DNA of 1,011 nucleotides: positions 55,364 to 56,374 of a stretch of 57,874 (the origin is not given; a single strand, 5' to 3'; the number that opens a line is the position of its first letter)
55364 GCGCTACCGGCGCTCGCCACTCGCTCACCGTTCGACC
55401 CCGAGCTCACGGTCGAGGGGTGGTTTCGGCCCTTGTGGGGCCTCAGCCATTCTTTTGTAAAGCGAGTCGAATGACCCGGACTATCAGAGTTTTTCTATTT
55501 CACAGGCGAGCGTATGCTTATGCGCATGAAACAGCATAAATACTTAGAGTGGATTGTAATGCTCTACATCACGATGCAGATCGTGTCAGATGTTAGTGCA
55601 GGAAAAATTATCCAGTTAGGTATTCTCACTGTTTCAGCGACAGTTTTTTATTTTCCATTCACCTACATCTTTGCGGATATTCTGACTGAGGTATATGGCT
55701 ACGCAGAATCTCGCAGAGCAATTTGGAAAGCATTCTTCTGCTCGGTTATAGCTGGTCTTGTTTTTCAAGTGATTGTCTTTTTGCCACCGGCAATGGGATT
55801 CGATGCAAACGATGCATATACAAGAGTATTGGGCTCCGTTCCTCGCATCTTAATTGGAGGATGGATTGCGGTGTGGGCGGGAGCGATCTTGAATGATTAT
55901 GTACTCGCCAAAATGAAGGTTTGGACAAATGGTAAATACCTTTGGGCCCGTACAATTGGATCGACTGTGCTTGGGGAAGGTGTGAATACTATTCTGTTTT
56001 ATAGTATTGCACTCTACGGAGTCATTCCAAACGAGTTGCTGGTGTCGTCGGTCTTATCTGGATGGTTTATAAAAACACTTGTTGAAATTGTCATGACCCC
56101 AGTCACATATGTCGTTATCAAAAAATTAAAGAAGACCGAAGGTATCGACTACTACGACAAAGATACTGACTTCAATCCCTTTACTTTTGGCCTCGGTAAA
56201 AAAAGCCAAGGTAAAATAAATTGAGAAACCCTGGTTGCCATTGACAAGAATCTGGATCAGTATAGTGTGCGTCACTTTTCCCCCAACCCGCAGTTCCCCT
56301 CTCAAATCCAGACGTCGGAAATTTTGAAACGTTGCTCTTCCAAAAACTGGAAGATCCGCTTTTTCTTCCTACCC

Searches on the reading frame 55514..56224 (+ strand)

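Call 34: search_protein_families(library=pfam, proteins=[window:55514-56224:+], max_evalue=0.001)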
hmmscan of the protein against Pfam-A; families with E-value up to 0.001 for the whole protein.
window:55514-56224:+ (236 aa): 1 family
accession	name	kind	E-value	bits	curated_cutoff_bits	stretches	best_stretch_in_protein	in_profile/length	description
PF02592.20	Vut_1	-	5e-45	154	27.2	1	42-201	2-152/152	Putative vitamin uptake transporter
